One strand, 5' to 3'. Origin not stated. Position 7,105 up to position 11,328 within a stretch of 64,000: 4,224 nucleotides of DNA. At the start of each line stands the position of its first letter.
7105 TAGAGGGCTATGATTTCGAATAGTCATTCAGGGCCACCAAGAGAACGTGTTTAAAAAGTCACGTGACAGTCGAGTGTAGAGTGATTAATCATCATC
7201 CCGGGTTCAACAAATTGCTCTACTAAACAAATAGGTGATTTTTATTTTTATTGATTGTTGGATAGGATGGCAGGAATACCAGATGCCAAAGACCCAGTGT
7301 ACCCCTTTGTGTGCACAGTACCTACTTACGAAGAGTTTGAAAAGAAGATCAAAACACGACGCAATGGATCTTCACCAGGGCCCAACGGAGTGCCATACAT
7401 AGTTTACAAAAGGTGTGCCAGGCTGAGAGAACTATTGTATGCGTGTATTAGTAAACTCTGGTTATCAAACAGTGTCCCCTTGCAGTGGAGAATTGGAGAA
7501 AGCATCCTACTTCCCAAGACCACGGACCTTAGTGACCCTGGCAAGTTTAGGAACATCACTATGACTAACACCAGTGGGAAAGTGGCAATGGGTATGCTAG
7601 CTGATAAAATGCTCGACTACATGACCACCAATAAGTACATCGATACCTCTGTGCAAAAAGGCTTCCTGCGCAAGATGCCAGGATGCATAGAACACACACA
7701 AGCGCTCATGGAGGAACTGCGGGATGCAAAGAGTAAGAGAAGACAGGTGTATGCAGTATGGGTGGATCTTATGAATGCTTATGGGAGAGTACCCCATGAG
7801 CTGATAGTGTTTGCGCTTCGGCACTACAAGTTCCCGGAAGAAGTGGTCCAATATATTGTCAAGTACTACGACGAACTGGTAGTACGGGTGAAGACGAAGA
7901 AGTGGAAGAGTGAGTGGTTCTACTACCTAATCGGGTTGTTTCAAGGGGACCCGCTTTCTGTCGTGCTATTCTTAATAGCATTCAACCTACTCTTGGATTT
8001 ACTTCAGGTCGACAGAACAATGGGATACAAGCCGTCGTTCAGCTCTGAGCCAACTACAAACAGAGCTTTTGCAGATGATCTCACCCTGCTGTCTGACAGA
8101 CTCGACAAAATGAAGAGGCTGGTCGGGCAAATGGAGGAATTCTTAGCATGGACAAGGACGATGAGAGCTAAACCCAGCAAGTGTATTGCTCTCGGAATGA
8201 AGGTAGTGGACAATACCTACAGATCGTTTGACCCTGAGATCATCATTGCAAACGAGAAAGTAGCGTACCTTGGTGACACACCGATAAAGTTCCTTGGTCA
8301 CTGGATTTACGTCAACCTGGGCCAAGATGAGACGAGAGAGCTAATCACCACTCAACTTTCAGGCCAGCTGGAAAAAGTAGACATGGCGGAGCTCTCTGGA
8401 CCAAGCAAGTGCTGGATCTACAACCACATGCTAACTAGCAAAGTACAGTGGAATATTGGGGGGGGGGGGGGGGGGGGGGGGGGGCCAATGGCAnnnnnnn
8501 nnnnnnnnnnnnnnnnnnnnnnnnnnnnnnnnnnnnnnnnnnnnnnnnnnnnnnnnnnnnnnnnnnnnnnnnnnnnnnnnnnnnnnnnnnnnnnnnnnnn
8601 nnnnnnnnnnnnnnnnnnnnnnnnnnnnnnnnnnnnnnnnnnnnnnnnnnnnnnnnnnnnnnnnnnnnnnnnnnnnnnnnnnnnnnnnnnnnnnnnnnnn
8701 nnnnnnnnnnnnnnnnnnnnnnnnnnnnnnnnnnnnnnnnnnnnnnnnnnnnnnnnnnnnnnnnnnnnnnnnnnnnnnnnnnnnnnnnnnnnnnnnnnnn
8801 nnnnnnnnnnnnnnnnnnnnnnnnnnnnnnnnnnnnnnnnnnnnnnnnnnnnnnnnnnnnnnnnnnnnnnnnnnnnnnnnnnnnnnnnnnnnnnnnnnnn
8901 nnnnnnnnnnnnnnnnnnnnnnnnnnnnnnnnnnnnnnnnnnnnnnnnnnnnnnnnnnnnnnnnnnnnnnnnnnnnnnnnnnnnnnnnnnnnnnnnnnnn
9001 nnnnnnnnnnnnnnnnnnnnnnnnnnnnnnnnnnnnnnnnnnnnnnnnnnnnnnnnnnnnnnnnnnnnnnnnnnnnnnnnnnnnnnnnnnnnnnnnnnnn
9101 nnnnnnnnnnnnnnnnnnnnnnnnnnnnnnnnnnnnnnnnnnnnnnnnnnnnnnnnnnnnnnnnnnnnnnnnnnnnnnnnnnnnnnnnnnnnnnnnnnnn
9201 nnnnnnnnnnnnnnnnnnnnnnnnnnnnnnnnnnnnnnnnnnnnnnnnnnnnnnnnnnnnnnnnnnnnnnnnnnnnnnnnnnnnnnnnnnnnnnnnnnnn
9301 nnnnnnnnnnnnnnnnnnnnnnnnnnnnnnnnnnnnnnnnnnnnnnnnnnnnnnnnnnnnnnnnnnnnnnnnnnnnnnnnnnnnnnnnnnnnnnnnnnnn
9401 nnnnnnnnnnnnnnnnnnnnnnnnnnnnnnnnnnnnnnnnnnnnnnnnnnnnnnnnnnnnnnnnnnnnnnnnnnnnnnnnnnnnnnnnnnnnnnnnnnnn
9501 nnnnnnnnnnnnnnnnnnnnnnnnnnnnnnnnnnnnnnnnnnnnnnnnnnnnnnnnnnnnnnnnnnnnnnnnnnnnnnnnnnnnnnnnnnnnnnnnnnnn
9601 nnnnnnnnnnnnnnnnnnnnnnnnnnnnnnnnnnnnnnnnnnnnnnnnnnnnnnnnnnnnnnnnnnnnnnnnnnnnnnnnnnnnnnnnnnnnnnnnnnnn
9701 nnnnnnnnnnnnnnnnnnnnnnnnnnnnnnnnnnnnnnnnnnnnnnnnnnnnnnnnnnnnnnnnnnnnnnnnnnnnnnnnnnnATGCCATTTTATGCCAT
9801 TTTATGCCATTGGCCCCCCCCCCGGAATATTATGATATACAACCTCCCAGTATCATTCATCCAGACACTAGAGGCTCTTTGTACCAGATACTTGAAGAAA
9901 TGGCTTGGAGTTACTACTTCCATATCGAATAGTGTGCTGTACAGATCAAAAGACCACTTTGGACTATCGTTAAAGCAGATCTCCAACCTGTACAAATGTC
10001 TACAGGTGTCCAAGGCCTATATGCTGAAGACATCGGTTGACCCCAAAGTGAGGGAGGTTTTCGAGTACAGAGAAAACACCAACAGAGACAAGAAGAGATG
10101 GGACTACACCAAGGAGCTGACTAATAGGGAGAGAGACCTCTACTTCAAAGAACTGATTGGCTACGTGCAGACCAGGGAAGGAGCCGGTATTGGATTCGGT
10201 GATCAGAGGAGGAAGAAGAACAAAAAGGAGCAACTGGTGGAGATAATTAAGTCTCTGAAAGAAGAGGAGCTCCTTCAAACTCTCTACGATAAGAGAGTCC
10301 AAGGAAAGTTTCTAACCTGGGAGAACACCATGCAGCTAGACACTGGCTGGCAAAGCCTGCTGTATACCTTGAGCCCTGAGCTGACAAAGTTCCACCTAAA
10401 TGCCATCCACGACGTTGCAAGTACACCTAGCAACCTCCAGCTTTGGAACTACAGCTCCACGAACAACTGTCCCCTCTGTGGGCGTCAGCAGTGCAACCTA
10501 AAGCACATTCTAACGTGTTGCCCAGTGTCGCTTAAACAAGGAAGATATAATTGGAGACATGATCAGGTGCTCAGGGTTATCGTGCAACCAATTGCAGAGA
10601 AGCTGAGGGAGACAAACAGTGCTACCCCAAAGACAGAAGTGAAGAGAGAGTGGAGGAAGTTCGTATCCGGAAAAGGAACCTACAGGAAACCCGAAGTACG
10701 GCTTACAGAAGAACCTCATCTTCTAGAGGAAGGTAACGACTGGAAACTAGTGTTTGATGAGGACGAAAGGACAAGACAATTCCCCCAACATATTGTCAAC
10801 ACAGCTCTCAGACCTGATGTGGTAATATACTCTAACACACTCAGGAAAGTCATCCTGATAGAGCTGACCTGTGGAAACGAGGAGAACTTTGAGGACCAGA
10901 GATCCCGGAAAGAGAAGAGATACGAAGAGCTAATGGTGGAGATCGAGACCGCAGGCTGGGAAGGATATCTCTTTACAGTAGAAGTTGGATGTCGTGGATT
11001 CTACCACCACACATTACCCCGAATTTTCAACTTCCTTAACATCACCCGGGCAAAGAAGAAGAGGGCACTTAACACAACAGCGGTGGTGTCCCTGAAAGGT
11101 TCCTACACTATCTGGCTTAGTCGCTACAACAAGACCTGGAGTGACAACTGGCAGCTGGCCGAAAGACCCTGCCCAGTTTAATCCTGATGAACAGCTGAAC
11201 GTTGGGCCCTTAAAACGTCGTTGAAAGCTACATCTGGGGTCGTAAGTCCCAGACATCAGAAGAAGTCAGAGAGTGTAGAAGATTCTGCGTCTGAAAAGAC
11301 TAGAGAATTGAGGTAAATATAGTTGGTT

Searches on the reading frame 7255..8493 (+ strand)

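Call 99: search_protein_families(library=pfam, proteins=[window:7255-8493:+], max_evalue=0.001)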
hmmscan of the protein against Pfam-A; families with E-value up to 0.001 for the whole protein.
window:7255-8493:+ (413 aa): 1 family
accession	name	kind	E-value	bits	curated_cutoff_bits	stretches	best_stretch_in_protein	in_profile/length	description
PF00078.32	RVT_1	-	3.3e-19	69.8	29.6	1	87-350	2-204/205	Reverse transcriptase (RNA-dependent DNA polymerase)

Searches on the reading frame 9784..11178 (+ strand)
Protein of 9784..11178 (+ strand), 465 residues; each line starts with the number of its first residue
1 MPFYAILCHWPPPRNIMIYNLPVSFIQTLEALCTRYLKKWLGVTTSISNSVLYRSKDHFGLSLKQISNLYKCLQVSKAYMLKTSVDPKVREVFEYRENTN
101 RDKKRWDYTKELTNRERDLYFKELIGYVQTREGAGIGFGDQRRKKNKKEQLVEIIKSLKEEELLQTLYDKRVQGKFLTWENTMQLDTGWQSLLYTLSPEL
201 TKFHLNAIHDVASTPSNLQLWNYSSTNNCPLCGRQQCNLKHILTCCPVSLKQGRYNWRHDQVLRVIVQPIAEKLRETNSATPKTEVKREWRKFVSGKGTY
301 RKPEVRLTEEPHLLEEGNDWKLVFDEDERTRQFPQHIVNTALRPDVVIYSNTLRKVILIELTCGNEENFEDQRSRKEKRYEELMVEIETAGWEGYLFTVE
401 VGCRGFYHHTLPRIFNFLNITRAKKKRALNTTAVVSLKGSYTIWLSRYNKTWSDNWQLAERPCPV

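Call 99: search_protein_families(library=pfam, proteins=[window:9784-11178:+], max_evalue=0.001)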
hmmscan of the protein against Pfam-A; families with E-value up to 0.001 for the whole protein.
window:9784-11178:+ (465 aa): 1 family
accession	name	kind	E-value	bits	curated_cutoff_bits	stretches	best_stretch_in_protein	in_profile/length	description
PF13966.11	zf-RVT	-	0.00014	22.9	27.5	1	199-250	31-82/85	zinc-binding in reverse transcriptase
